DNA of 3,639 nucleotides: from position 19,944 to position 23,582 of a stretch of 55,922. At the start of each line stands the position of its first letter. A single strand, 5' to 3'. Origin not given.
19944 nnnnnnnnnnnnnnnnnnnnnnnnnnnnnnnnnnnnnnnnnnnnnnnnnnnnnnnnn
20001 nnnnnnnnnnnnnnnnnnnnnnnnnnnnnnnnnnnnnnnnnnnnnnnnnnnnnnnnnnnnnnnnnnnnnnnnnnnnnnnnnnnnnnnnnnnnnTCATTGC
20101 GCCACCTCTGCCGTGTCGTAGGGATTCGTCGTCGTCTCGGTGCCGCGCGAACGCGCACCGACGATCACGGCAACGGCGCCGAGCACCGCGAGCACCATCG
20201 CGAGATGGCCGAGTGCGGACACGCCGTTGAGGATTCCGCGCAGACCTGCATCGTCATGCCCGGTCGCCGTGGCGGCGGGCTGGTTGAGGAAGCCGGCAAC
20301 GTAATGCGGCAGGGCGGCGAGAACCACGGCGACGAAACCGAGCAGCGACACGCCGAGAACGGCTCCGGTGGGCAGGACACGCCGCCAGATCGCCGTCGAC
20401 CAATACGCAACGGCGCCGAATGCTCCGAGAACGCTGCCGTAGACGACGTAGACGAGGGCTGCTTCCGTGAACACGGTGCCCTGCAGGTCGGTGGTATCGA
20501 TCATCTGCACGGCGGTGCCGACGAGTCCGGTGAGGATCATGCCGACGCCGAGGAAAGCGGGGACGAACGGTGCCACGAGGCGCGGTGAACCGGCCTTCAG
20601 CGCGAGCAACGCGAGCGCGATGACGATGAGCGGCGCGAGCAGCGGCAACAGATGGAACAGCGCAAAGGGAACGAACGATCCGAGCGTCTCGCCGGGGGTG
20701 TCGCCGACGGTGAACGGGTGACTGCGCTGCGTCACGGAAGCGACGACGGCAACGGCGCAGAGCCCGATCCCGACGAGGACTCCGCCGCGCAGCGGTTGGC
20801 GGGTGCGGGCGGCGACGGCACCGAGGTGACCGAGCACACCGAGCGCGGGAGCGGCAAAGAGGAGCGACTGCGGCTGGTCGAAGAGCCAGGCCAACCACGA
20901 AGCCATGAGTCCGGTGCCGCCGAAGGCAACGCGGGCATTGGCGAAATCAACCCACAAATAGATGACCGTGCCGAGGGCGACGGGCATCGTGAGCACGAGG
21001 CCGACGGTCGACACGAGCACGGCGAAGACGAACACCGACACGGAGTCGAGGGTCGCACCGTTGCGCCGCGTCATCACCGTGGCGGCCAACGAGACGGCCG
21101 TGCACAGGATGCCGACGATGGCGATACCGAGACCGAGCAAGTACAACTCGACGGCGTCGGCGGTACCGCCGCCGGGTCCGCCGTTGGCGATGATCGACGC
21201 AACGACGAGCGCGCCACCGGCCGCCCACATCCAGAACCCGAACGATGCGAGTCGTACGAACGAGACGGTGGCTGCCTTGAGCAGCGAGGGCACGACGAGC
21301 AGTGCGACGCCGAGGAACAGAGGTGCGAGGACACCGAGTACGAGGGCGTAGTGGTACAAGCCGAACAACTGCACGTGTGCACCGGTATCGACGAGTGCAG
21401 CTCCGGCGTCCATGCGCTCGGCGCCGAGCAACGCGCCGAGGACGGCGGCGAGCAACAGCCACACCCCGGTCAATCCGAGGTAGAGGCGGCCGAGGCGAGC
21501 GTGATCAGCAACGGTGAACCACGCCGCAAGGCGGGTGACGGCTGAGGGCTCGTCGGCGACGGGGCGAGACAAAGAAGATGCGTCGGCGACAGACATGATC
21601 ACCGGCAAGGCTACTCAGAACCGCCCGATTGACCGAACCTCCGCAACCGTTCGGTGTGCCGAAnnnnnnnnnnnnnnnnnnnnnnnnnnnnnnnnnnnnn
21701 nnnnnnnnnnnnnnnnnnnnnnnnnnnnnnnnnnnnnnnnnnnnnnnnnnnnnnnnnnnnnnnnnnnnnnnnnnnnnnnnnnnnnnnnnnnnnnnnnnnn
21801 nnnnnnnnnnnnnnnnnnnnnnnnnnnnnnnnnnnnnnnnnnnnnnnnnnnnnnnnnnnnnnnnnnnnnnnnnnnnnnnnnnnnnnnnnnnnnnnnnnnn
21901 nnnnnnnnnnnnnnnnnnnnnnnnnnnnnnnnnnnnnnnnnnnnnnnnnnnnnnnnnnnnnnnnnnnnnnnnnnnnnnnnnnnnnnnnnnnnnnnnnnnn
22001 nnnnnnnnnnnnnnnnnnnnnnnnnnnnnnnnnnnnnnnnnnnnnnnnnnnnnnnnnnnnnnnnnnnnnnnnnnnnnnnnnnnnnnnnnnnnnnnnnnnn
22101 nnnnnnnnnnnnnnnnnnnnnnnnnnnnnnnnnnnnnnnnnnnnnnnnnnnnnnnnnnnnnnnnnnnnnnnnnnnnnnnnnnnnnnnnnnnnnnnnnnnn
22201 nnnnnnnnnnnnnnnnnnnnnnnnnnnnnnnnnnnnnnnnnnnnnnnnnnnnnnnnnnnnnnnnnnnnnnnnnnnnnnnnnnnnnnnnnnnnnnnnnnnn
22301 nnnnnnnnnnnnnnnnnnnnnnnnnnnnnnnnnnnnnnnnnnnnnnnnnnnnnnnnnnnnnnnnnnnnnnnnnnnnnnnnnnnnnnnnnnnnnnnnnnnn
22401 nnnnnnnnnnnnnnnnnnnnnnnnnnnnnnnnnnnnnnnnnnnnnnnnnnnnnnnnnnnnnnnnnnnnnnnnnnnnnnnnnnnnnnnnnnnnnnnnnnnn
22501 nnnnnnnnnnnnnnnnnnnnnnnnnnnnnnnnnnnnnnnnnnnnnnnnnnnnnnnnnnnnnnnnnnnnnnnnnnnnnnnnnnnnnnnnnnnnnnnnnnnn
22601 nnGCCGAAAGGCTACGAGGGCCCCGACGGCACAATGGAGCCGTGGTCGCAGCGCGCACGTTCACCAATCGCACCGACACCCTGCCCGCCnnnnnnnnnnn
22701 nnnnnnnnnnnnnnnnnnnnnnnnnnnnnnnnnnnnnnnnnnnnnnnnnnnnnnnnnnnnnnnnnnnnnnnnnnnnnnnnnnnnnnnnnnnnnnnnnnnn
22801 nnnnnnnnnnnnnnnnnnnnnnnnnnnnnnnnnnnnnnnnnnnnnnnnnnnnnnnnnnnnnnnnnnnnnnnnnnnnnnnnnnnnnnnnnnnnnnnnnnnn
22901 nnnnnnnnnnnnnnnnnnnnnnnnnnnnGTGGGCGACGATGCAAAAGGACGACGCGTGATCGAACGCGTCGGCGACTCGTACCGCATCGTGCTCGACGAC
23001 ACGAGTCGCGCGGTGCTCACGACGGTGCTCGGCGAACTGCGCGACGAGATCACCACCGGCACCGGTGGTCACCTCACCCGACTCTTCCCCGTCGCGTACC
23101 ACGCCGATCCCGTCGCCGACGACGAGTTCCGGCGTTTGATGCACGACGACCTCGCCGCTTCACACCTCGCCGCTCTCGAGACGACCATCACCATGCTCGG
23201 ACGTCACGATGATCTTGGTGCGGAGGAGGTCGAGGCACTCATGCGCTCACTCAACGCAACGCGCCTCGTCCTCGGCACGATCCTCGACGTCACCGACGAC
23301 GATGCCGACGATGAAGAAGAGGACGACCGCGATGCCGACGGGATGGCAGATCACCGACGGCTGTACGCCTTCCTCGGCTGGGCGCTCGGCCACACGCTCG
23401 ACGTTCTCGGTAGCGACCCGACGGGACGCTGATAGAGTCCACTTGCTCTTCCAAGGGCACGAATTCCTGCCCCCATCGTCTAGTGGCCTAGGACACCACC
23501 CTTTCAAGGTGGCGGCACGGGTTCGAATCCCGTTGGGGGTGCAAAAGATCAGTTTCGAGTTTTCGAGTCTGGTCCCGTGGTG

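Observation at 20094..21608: Subunit I-like paralog that has lost the binuclear-centre ligands (redox-dead CtaD homolog?)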

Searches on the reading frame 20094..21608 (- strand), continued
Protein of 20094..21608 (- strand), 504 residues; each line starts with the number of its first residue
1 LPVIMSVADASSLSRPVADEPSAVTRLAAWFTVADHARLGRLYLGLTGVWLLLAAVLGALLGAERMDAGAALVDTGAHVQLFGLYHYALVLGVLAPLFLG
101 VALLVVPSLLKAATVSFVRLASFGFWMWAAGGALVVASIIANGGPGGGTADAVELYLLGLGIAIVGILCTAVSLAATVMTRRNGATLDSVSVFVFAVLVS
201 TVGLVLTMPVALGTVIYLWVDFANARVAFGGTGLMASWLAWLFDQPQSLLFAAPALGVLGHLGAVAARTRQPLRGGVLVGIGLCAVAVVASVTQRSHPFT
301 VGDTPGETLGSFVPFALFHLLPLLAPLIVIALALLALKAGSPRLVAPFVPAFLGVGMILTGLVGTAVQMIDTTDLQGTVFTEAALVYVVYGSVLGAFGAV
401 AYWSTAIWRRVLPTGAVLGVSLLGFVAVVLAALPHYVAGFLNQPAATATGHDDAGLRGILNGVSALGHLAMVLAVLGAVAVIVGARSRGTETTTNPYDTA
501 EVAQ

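Call 47: find_homologous_proteins(query=A5, max_evalue=1e-20)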
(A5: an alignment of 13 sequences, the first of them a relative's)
Query A5 (13 sequences) (544 aa, profile of the alignment): 280 proteins with E <= 1e-20 among 8000 candidates; the best 120 are listed.
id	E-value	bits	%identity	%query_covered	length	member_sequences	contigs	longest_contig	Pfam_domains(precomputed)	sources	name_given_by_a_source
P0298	3.9e-224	763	100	100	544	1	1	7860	PF00115.26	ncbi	ncbi:cytochrome c oxidase subunit I [soil metagenome]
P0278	8.0e-222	756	47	100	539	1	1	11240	PF00115.26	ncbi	-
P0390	2.6e-219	747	49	100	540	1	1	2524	PF00115.26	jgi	jgi:heme/copper-type cytochrome/quinol oxidase subunit 1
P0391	5.2e-217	740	47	94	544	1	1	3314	PF00115.26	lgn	-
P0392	5.1e-213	727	55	92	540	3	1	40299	PF00115.26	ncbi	-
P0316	6.5e-213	726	51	100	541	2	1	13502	PF00115.26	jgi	jgi:heme/copper-type cytochrome/quinol oxidase subunit 1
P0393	2.4e-212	724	59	99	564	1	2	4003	PF00115.26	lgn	-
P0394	4.2e-212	724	46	100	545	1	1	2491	PF00115.26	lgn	-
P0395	7.8e-210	716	47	100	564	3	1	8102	PF00115.26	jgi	jgi:heme/copper-type cytochrome/quinol oxidase subunit 1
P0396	8.4e-208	709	48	99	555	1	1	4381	PF00115.26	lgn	-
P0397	8.5e-208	709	52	100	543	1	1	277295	PF00115.26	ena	-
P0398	4.2e-207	707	50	95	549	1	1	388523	PF00115.26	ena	-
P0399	1.3e-206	705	48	100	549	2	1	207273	PF00115.26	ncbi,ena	-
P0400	1.9e-206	705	51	100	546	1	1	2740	PF00115.26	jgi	jgi:heme/copper-type cytochrome/quinol oxidase subunit 1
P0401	4.0e-206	704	49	100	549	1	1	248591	PF00115.26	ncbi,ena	-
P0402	6.6e-204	696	46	100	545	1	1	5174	PF00115.26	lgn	-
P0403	7.5e-204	696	48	100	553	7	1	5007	PF00115.26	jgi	jgi:heme/copper-type cytochrome/quinol oxidase subunit 1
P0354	1.6e-203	695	40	92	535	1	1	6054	PF00115.26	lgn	-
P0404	5.6e-203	693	50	100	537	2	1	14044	PF00115.26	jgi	jgi:heme/copper-type cytochrome/quinol oxidase subunit 1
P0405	1.4e-202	692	47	93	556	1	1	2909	PF00115.26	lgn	-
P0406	9.5e-202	689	52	100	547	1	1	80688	PF00115.26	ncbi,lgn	-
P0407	7.4e-201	686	47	93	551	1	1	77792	PF00115.26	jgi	jgi:heme/copper-type cytochrome/quinol oxidase subunit 1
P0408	7.6e-201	686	53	99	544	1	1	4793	PF00115.26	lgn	-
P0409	9.4e-201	686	48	99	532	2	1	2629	PF00115.26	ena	-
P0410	1.3e-200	686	46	100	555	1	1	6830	PF00115.26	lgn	-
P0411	6.8e-200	683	50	100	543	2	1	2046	PF00115.26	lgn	-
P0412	1.4e-199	682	50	99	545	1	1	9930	PF00115.26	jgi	jgi:heme/copper-type cytochrome/quinol oxidase subunit 1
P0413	5.2e-199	680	46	99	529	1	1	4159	PF00115.26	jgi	jgi:heme/copper-type cytochrome/quinol oxidase subunit 1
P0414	6.1e-199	680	54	100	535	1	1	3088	PF00115.26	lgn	-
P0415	1.6e-198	679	46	97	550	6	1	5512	PF00115.26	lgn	-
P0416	2.0e-198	678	45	100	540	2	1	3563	PF00115.26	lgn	-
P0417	1.1e-197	676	51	95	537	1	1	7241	PF00115.26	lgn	-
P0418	1.6e-197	675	53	94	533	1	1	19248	PF00115.26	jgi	jgi:cytochrome c oxidase subunit 1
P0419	1.8e-197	675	49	100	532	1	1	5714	PF00115.26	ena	-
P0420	3.6e-197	674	47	100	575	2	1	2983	PF00115.26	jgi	jgi:heme/copper-type cytochrome/quinol oxidase subunit 1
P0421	5.6e-197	674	51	99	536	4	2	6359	PF00115.26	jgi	jgi:heme/copper-type cytochrome/quinol oxidase subunit 1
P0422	2.5e-196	671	45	96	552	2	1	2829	PF00115.26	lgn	-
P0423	5.2e-196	670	51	99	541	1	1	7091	PF00115.26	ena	-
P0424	6.1e-196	670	46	97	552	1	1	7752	PF00115.26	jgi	jgi:heme/copper-type cytochrome/quinol oxidase subunit 1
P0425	1.6e-195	669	48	94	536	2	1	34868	PF00115.26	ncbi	ncbi:MAG: cbb3-type cytochrome c oxidase subunit I [Acidimicrobiales bacterium]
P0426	1.8e-195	669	52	92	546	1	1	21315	PF00115.26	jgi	jgi:heme/copper-type cytochrome/quinol oxidase subunit 1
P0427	2.5e-195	668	48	97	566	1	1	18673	PF00115.26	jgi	jgi:heme/copper-type cytochrome/quinol oxidase subunit 1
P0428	3.5e-195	668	47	98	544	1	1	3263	PF00115.26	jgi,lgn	jgi:heme/copper-type cytochrome/quinol oxidase subunit 1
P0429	5.2e-195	667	51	97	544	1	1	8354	PF00115.26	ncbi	ncbi:MAG: cbb3-type cytochrome c oxidase subunit I [Acidimicrobiales bacterium]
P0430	5.8e-195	667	45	96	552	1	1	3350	PF00115.26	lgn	-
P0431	1.8e-194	665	50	99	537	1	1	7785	PF00115.26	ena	-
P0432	2.0e-194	665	51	99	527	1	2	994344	PF00115.26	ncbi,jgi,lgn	ncbi:MAG: cytochrome c oxidase subunit [Acidimicrobiaceae bacterium]|jgi:heme/copper-type cytochrome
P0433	6.2e-194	664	50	99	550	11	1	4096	PF00115.26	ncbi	ncbi:MAG: cytochrome c oxidase subunit [Acidimicrobiaceae bacterium]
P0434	6.3e-194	664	47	96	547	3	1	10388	PF00115.26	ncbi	ncbi:MAG TPA: cbb3-type cytochrome c oxidase subunit I [Acidimicrobiales bacterium]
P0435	8.8e-194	663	46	100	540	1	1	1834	PF00115.26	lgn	-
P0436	1.0e-193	663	44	97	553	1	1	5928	PF00115.26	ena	-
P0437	1.5e-193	662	43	100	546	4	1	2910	PF00115.26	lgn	-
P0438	2.6e-193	662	50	94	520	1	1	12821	PF00115.26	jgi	jgi:heme/copper-type cytochrome/quinol oxidase subunit 1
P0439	3.1e-193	661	50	99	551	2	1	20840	PF00115.26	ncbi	-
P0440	8.1e-193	660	47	93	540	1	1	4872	PF00115.26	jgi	jgi:heme/copper-type cytochrome/quinol oxidase subunit 1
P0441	1.5e-192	659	40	99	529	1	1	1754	PF00115.26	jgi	-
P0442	1.7e-192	659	46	97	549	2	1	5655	PF00115.26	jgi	jgi:heme/copper-type cytochrome/quinol oxidase subunit 1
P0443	1.8e-192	659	45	96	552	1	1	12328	PF00115.26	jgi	-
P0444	2.2e-192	658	47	93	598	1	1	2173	PF00115.26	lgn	-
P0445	7.3e-192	657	48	100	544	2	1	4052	PF00115.26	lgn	-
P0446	9.5e-192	656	45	94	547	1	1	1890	PF00115.26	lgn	-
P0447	1.1e-191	656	53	100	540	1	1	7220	PF00115.26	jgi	jgi:heme/copper-type cytochrome/quinol oxidase subunit 1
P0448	1.8e-191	655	49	99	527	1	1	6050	PF00115.26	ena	-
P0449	2.0e-191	655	50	100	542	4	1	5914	PF00115.26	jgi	jgi:cytochrome c oxidase subunit I+III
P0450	7.6e-191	653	48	99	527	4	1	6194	PF00115.26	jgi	jgi:cytochrome c oxidase subunit 1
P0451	8.0e-191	653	49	99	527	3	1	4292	PF00115.26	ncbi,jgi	ncbi:MAG: cytochrome c oxidase subunit [Acidimicrobiaceae bacterium]|jgi:cytochrome c oxidase subuni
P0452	1.2e-190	653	49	94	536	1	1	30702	PF00115.26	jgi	jgi:heme/copper-type cytochrome/quinol oxidase subunit 1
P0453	2.0e-190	652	47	97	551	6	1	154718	PF00115.26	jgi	jgi:cytochrome c oxidase subunit I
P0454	2.7e-190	652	47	94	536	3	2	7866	PF00115.26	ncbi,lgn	-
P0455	3.1e-190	651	48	100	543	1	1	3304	PF00115.26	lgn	-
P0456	3.5e-190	651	46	97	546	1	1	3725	PF00115.26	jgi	jgi:heme/copper-type cytochrome/quinol oxidase subunit 1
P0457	4.3e-190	651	47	94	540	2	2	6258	PF00115.26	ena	-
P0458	4.7e-190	651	47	100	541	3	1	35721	PF00115.26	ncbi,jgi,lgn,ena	ncbi:MAG TPA: cbb3-type cytochrome c oxidase subunit I [Acidimicrobiales bacterium]|jgi:heme/copper-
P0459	1.0e-189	650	47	94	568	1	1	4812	PF00115.26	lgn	-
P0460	1.5e-189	649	46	97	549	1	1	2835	PF00115.26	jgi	jgi:heme/copper-type cytochrome/quinol oxidase subunit 1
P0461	1.6e-189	649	49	93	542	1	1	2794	PF00115.26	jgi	jgi:heme/copper-type cytochrome/quinol oxidase subunit 1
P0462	1.8e-189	649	47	100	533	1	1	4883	PF00115.26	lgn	-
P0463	3.9e-189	648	50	100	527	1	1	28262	PF00115.26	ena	-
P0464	9.6e-189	646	44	99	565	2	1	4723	PF00115.26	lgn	-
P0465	1.7e-188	646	46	94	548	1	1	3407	PF00115.26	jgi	jgi:heme/copper-type cytochrome/quinol oxidase subunit 1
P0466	2.1e-188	645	50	100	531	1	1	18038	PF00115.26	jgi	jgi:cytochrome c oxidase subunit 1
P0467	2.5e-188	645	48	99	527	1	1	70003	PF00115.26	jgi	jgi:cytochrome c oxidase subunit 1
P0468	2.7e-188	645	47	99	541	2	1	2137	PF00115.26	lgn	-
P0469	3.3e-188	645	47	100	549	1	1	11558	PF00115.26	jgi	jgi:heme/copper-type cytochrome/quinol oxidase subunit 1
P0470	5.2e-188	644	45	100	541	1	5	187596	PF00115.26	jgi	jgi:heme/copper-type cytochrome/quinol oxidase subunit 1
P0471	6.0e-188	644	45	93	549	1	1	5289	PF00115.26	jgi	jgi:heme/copper-type cytochrome/quinol oxidase subunit 1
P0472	6.5e-188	644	46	100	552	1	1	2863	PF00115.26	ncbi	ncbi:MAG: cbb3-type cytochrome c oxidase subunit I [Acidimicrobiales bacterium]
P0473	1.0e-187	643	47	100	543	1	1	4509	PF00115.26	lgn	-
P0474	1.3e-187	643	47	94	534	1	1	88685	PF00115.26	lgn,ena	-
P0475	1.3e-187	643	47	99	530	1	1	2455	PF00115.26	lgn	-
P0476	1.4e-187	643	48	95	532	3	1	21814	PF00115.26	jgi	jgi:heme/copper-type cytochrome/quinol oxidase subunit 1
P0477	2.6e-187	642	45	99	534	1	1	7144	PF00115.26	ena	-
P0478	2.7e-187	642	47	100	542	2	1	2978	PF00115.26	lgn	-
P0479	3.1e-187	641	49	94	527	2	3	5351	PF00115.26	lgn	-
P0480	3.7e-187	641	48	92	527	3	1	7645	PF00115.26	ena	-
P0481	4.8e-187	641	46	97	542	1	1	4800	PF00115.26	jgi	jgi:heme/copper-type cytochrome/quinol oxidase subunit 1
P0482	5.8e-187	641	43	100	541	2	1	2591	PF00115.26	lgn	-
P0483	8.5e-187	640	48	99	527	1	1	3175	PF00115.26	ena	-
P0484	1.1e-186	640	47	93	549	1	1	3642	PF00115.26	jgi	jgi:heme/copper-type cytochrome/quinol oxidase subunit 1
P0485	1.1e-186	640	46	94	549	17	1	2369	PF00115.26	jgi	jgi:heme/copper-type cytochrome/quinol oxidase subunit 1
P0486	1.7e-186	639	53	94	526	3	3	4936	PF00115.26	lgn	-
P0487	1.7e-186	639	48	93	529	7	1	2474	PF00115.26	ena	-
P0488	1.7e-186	639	47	93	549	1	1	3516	PF00115.26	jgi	jgi:heme/copper-type cytochrome/quinol oxidase subunit 1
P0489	3.7e-186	638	48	99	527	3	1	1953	PF00115.26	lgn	-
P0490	4.0e-186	638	47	93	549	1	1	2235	PF00115.26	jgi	jgi:heme/copper-type cytochrome/quinol oxidase subunit 1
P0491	5.1e-186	637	46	94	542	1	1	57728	PF00115.26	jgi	jgi:heme/copper-type cytochrome/quinol oxidase subunit 1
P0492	5.9e-186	637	43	100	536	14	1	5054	PF00115.26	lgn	-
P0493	6.6e-186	637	42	96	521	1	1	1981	PF00115.26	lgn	-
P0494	9.2e-186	637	46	93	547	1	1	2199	PF00115.26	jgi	jgi:heme/copper-type cytochrome/quinol oxidase subunit 1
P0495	1.2e-185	636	46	93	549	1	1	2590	PF00115.26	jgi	jgi:heme/copper-type cytochrome/quinol oxidase subunit 1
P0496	1.2e-185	636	51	95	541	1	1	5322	PF00115.26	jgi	jgi:heme/copper-type cytochrome/quinol oxidase subunit 1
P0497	1.9e-185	636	47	100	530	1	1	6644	PF00115.26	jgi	jgi:heme/copper-type cytochrome/quinol oxidase subunit 1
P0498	3.1e-185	635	44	100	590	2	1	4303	PF00115.26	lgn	-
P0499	3.3e-185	635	45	93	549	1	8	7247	PF00115.26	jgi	jgi:heme/copper-type cytochrome/quinol oxidase subunit 1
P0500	5.9e-185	634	45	100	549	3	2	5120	PF00115.26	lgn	-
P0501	1.1e-184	633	45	93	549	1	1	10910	PF00115.26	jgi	jgi:heme/copper-type cytochrome/quinol oxidase subunit 1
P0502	2.6e-184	632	42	94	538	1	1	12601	PF00115.26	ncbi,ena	-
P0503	4.1e-184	631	49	99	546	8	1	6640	PF00115.26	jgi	-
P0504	4.9e-184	631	44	94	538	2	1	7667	PF00115.26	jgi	-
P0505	6.9e-184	630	46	93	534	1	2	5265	PF00115.26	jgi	jgi:heme/copper-type cytochrome/quinol oxidase subunit 1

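Call 48: find_encoding_contigs(protein=P0432, flank=9000, max_places=1)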
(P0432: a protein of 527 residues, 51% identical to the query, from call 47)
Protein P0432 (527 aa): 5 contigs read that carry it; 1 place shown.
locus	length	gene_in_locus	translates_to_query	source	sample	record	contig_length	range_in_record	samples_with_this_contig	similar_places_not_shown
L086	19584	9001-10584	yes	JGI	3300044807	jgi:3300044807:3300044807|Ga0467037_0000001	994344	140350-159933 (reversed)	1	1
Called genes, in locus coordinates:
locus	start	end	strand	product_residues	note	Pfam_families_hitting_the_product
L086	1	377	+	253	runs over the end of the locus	PF13185:GAF_2, PF01590:GAF, PF03861:ANTAR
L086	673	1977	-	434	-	PF14307:Glyco_tran_WbsX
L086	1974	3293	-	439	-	-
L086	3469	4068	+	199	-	PF02660:G3P_acyltransf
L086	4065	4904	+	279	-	PF02645:DegV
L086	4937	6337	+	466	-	PF26686:DUF8575 (weak)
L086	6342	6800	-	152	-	PF09438:DUF2017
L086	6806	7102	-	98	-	PF02617:ClpS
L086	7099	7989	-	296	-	PF02628:COX15-CtaA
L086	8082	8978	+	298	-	PF01040:UbiA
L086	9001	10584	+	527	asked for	PF00115:COX1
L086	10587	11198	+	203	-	PF00510:COX3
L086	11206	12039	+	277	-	-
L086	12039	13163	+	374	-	PF02790:COX2_TM, PF00116:COX2, PF00034:Cytochrom_C (weak)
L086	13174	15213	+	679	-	PF00115:COX1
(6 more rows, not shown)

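Call 49: find_encoding_contigs(protein=P0398, flank=9000, max_places=1)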
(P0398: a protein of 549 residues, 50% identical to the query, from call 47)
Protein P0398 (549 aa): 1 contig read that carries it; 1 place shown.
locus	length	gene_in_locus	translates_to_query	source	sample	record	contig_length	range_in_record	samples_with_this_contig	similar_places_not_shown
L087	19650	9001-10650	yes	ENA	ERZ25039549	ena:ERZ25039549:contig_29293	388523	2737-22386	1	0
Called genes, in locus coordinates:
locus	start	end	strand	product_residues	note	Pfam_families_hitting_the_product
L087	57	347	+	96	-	-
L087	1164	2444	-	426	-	-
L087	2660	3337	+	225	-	-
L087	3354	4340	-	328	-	PF01408:GFO_IDH_MocA, PF22725:GFO_IDH_MocA_C3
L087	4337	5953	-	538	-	PF01408:GFO_IDH_MocA, PF03447:NAD_binding_3 (weak), PF02894:GFO_IDH_MocA_C, PF22725:GFO_IDH_MocA_C3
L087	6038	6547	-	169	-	PF09438:DUF2017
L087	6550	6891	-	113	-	PF02617:ClpS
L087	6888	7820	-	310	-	PF02628:COX15-CtaA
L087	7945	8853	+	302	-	PF01040:UbiA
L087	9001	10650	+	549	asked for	PF00115:COX1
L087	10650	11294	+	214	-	-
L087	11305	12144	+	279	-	-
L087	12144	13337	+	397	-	PF02790:COX2_TM, PF00116:COX2, PF00034:Cytochrom_C (weak), PF13442:Cytochrome_CBB3 (faint)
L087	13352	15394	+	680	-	PF00115:COX1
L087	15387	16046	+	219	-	PF00510:COX3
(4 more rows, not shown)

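Call 50: find_encoding_contigs(protein=P0298, flank=9000, max_places=1)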
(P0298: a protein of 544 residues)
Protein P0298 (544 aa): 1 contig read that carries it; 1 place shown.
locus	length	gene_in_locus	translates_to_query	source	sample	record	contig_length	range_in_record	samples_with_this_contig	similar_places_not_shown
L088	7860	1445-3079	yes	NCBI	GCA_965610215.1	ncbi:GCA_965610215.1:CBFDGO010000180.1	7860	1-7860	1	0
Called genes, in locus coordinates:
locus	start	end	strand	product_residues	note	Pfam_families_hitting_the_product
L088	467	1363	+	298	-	PF01040:UbiA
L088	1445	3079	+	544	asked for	PF00115:COX1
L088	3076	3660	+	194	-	PF00510:COX3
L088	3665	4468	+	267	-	-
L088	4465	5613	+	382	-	PF02790:COX2_TM (weak), PF00116:COX2, PF00034:Cytochrom_C (faint), PF13442:Cytochrome_CBB3 (faint)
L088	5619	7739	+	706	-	PF00115:COX1, PF24396:DUF7541 (faint), PF12270:Cyt_c_ox_IV (weak)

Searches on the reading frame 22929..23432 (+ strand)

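Call 44: search_protein_families(library=pfam, proteins=[window:22929-23432:+], max_evalue=0.00001)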
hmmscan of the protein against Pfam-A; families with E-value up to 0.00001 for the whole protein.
window:22929-23432:+ (167 aa): 1 family
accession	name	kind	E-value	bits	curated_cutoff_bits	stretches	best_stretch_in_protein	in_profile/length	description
PF09438.16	DUF2017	-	1.7e-23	84.1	25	1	11-159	4-178/179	Domain of unknown function (DUF2017)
